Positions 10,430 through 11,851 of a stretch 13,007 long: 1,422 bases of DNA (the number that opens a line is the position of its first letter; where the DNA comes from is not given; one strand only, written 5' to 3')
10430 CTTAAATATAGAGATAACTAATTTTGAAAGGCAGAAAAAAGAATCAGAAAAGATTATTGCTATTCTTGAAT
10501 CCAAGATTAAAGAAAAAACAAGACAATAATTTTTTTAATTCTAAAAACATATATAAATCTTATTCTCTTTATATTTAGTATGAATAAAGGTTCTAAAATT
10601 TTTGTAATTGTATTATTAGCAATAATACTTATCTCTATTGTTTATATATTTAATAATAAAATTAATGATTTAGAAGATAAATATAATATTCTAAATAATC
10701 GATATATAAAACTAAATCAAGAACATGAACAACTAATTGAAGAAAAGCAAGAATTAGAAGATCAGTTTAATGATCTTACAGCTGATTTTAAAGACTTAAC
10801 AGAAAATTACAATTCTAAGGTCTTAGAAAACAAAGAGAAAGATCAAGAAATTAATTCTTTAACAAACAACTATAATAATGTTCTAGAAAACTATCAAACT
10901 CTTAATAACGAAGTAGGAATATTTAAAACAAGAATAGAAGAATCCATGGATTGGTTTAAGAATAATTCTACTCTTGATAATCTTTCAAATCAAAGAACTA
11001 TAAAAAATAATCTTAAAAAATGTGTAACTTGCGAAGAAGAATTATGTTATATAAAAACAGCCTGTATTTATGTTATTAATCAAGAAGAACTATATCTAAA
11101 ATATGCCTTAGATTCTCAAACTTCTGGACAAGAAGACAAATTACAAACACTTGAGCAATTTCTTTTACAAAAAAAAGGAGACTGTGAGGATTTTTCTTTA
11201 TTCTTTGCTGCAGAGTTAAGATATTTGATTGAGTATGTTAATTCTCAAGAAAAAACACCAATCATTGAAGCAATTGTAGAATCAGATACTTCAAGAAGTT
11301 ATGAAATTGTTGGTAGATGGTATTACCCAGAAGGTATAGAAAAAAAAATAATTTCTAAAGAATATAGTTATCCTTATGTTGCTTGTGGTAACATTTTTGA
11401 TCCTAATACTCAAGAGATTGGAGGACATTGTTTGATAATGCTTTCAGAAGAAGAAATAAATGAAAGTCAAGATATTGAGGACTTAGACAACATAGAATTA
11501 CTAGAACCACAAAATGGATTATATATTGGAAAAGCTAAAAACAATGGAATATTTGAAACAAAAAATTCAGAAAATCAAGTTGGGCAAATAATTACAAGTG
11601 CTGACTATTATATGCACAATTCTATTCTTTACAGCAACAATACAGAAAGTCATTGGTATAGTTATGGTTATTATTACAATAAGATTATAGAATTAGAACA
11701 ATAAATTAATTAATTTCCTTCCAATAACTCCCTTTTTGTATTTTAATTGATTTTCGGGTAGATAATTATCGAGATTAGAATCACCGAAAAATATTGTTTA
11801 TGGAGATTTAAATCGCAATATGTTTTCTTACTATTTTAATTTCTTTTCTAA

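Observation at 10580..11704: Anchored coiled-coil stalk carrying a transglutaminase-like Cys-His-Glu core: candidate extracytoplasmic peptidase or cross-linking enzyme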

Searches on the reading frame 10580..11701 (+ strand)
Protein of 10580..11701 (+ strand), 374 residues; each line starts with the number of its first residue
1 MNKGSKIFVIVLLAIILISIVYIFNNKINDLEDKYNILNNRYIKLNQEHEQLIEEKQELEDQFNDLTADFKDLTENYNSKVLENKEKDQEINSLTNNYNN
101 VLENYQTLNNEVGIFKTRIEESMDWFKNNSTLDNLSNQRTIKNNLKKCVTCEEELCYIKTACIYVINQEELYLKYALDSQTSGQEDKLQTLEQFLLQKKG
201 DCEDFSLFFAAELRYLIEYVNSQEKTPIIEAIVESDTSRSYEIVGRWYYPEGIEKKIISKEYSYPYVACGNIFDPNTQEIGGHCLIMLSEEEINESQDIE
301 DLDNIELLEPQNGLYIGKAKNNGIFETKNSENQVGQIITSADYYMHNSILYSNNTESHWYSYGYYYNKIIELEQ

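Call 5: search_protein_families(library=pfam, proteins=[window:10580-11701:+], max_evalue=10)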
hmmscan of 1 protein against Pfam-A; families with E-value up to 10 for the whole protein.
window:10580-11701:+ (374 aa): 27 families (the best 25 are shown)
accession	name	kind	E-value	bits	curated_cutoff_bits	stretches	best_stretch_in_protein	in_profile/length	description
PF25450.1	Rab11-FIP3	-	0.00018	22.2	31.9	1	24-79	59-114/125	Rab11-FIP3-like domain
PF07926.17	TPR_MLP1_2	-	0.0021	18.5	36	1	36-124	4-92/129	TPR/MLP1/MLP2-like protein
PF01841.26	Transglut_core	-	0.004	17.8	23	1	174-215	26-67/108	Transglutaminase-like superfamily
PF17078.10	SHE3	-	0.0097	16.1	30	1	25-148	65-196/228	SWI5-dependent HO expression protein 3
PF16535.10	T3SSipB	-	0.012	16.4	31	1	38-108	23-93/155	Type III cell invasion protein SipB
PF02183.23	HALZ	-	0.012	16.2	28.1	1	31-68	3-40/43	Homeobox associated leucine zipper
PF16982.10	Flp1_like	-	0.018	15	33.5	1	9-31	13-35/49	Putative Flagellin, Flp1-like, domain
PF21521.3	MYO6_lever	-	0.041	14.5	27.3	1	34-102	70-138/141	Myosin VI, lever arm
PF11172.13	DUF2959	-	0.051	14.2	26.8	1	23-127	44-147/190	Protein of unknown function (DUF2959)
PF14584.11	DUF4446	-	0.067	13.6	27.4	1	8-80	4-78/150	Protein of unknown function (DUF4446)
PF17424.7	DUF5411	-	0.092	13.1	30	1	1-39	1-39/134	Family of unknown function (DUF5411)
PF06103.16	DUF948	-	0.1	13.2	37.2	1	43-109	22-88/89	Bacterial protein of unknown function (DUF948)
PF03961.19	FapA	-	0.37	10.8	31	1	44-122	153-229/272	Flagellar Assembly Protein A beta solenoid domain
PF19220.6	Rod_CreS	-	0.42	10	100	1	55-162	77-183/359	Crescentin, rod domain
PF03938.19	OmpH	-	0.67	10.6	32.4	1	47-110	19-87/141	Outer membrane protein (OmpH-like)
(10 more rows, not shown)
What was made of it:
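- Closest known: Transglut_core. Different: All hits are below the gathering score (17.8 versus 23 bits for this protein, call 5).
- Tried and rejected: An archaeal class III (prepilin-like) signal was considered because of a weak Flp1_like hit (call 5).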

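Call 6: search_protein_families(library=ncbifam, proteins=[window:10580-11701:+], max_evalue=10)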
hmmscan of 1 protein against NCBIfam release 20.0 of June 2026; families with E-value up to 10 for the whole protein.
window:10580-11701:+ (374 aa): 10 families
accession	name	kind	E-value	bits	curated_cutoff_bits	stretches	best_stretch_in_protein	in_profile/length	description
TIGR02168.1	SMC_prok_B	equivalog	0.00024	19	567.35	1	35-146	227-339/1181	chromosome segregation protein SMC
TIGR03752.1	conj_TIGR03752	hypoth_equivalog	0.0014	18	241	1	8-123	5-122/471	TIGR03752 family integrating conjugative element protein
NF045487.1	ASRP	equivalog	0.0017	17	300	1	28-154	192-309/593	archaea-specific SMC-related protein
TIGR02169.1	SMC_prok_A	equivalog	0.015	13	729.4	1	28-123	684-779/1165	chromosome segregation protein SMC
NF046104.1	PptglHdxlasePcsB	equivalog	0.024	13.8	450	1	6-97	4-96/400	peptidoglycan hydrolase PcsB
NF000658.1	PRK00029.1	subfamily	0.17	10.9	431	1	39-138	366-460/462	YdiU family protein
NF009644.1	PRK13169.1-5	equivalog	0.32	11.6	130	1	26-106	8-87/116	DNA replication initiation control protein YabA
TIGR04211.1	SH3_and_anchor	equivalog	0.44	10.1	65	1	30-119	70-155/198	TIGR04211 family SH3 domain-containing protein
TIGR04402.2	mob_CxxC_CxxC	subfamily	0.66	10.2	70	1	6-89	61-146/180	mobilome CxxCx(11)CxxC protein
NF033630.1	SLATT_6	subfamily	4.4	7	100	1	13-83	63-135/180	SLATT domain-containing protein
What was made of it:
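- The coiled-coil region gives SMC- and FtsL-like noise hits (calls 5, 6).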

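Call 9: find_homologous_proteins(query=window:10580-11701:+, max_evalue=0.01)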
Query window:10580-11701:+ (374 aa): 21 proteins with E <= 0.01 among 3912 candidates.
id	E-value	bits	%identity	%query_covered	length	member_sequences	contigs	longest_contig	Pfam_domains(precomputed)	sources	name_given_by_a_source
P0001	6.9e-234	794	97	100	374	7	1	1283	-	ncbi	-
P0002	4.1e-191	653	78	100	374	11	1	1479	-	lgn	-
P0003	2.5e-186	637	75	100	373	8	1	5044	-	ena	-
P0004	9.1e-182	622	76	100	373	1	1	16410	-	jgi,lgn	-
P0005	2.2e-133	463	59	96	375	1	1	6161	-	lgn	-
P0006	1.4e-122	428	53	100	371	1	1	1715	-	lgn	-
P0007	9.1e-106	372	51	88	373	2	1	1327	-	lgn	-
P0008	4.6e-105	370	53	83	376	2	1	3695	-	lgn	-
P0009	2.5e-102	361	51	91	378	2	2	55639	-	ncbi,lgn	-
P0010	1.6e-94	335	48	90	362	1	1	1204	-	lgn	-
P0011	3.5e-87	311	46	90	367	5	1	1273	-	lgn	-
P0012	1.5e-75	273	40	90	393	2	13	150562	-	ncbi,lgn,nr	ncbi:MAG: hypothetical protein PHW45_00055 [Candidatus ainarchaeum sp.]|nr:hypothetical protein [Can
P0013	6.3e-72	261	42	88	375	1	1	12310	-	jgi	jgi:hypothetical protein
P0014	1.4e-63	234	40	91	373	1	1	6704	-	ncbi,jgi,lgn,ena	-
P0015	3.1e-59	219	39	91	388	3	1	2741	-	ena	-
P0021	2.3e-30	124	32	69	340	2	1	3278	-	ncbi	ncbi:MAG: coiled-coil domain-containing protein, partial [Candidatus Woesearchaeota archaeon]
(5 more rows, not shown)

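Call 31: find_encoding_contigs(protein=P0012, flank=6000, max_places=2)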
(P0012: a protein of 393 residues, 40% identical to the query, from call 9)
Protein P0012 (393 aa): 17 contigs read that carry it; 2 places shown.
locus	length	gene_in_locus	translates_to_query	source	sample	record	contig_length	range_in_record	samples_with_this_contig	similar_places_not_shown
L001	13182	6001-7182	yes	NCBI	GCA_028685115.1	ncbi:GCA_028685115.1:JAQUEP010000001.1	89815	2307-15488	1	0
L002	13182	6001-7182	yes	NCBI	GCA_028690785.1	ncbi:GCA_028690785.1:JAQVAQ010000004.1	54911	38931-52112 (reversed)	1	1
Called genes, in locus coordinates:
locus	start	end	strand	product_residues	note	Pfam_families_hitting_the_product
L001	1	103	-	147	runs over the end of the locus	PF13302:Acetyltransf_3 (faint), PF00583:Acetyltransf_1, PF13508:Acetyltransf_7 (weak)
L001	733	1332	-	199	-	PF00583:Acetyltransf_1 (weak)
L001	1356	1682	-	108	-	PF01906:YbjQ_1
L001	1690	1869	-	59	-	-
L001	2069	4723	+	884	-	-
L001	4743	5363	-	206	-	PF00081:Sod_Fe_N, PF02777:Sod_Fe_C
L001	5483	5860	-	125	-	PF03891:DUF333, PF00050:Kazal_1, PF07648:Kazal_2 (weak)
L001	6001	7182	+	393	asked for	-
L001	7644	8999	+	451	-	PF00890:FAD_binding_2 (weak), PF01134:GIDA (faint), PF01266:DAO (faint), PF01946:Thi4 (faint), PF03486:HI0933_like, PF07992:Pyr_redox_2 (faint), PF13738:Pyr_redox_3 (faint), PF21688:FAD-depend_C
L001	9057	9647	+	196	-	PF01022:HTH_5, PF12840:HTH_20, PF13412:HTH_24 (weak), PF14947:HTH_45, PF01978:TrmB (weak), PF13463:HTH_27 (weak)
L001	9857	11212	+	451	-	PF00375:SDF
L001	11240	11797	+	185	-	PF06966:DUF1295 (weak), PF04140:ICMT, PF04191:PEMT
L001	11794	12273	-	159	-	PF04138:GtrA_DPMS_TM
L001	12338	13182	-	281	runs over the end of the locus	-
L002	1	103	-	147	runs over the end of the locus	PF00583:Acetyltransf_1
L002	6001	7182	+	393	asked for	-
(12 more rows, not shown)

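Call 32: find_encoding_contigs(protein=P0009, flank=6000, max_places=2)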
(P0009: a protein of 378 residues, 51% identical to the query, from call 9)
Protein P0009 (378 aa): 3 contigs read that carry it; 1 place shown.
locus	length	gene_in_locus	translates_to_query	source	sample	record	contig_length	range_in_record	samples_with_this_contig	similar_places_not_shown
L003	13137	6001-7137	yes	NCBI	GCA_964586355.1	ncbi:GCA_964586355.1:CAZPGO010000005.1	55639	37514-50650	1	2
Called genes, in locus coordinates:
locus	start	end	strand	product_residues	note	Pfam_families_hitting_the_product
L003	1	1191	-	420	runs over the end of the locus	PF12704:MacB_PCD, PF02687:FtsX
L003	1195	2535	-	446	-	-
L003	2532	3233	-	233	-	PF02463:SMC_N (faint), PF00005:ABC_tran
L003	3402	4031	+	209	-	PF24034:DUF7343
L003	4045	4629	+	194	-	PF00485:PRK, PF13238:AAA_18 (weak)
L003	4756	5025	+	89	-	PF01022:HTH_5, PF25212:HVO_A0114 (weak)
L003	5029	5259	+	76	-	PF00462:Glutaredoxin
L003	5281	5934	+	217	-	PF00578:AhpC-TSA, PF08534:Redoxin, PF10417:1-cysPrx_C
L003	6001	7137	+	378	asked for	-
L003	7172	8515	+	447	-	PF00709:Adenylsucc_synt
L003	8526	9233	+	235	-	PF01553:Acyltransferase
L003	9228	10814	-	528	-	PF01541:GIY-YIG, PF27096:UvrC_M, PF02151:UVR (faint), PF22920:UvrC_RNaseH, PF08459:UvrC_RNaseH_dom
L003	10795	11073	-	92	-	-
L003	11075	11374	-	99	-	PF10884:DUF2683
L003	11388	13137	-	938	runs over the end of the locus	PF00005:ABC_tran (faint), PF02463:SMC_N (faint), PF13304:AAA_21 (faint), PF13555:AAA_29 (faint), PF20703:nSTAND1 (faint), PF17760:UvrA_inter, PF17755:UvrA_DNA-bind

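Call 33: list_cluster_members(proteins=[P0001, P0009, P0014, P0021, window:10580-11701:+])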
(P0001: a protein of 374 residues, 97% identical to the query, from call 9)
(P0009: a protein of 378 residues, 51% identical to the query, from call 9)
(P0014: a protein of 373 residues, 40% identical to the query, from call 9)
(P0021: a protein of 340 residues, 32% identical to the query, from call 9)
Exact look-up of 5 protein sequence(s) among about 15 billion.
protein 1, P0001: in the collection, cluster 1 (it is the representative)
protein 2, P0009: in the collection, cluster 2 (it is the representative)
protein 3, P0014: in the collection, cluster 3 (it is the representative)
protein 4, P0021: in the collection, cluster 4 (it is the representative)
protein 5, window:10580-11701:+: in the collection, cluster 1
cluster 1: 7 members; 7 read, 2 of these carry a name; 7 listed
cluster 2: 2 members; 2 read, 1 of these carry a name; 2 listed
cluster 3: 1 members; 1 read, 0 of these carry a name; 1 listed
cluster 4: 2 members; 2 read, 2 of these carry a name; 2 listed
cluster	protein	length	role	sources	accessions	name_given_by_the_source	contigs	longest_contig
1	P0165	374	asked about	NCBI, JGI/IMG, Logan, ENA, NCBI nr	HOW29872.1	MAG TPA: hypothetical protein PK685_04350 [archaeon] | hypothetical protein [archaeon]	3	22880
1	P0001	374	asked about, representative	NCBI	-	-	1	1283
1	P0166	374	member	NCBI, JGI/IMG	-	hypothetical protein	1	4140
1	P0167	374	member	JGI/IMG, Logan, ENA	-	-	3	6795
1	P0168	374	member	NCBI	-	-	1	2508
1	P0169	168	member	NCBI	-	-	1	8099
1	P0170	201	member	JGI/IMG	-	-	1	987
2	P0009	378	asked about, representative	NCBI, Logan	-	-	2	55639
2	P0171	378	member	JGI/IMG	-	hypothetical protein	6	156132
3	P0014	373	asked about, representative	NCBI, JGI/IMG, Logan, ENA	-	-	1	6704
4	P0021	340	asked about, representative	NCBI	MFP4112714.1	MAG: coiled-coil domain-containing protein, partial [Candidatus Woesearchaeota archaeon]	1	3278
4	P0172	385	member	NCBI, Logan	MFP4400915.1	MAG: hypothetical protein ACLFPQ_03470 [Candidatus Woesearchaeota archaeon]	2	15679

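Call 71: predict_structure(alignment_id=A1)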
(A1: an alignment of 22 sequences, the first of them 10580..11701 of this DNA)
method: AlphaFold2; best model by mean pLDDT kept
length: 374 residues; sequences in the alignment: 22
mean_pLDDT: 90.6   pTM: 0.73
mean pLDDT of the five models: 90.6, 90.4, 89.9, 88.9, 88.7
residues with pLDDT >= 90: 268; 70-90: 99; 50-70: 5; < 50: 2
segments of 3 or more residues with pLDDT < 50: none
pLDDT, mean of each block of 10 residues (from residue 1): 64 78 80 86 91 92 93 93 93 92 88 90 93 94 97 96 95 86 78 93 94 98 97 94 91 95 96 86 95 94 96 93 89 93 93 84 92 83
secondary structure, 60 per line:
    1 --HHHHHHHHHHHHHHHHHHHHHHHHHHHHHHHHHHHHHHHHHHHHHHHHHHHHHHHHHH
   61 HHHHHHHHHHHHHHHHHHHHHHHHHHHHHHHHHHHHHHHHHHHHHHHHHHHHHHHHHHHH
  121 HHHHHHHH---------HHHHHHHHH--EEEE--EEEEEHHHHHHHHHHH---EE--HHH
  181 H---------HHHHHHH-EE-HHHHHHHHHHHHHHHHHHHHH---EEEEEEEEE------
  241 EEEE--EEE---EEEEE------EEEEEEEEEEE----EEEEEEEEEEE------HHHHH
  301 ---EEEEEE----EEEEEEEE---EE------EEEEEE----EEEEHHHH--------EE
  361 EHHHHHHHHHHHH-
elements in order: H3-128 H138-146 E149-152 E155-159 H160-170 H178-181 H191-197 H202-222 E226-234 E241-244 E247-249 E253-257 E264-274 E279-289 H296-300 E304-309 E314-321 E333-338 E343-346 H347-350 E359-361 H362-373
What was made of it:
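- The hydrophobic stretch is 18-19 residues with no small-x-small site, and it is modelled as continuous with the stalk helix (call 71).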
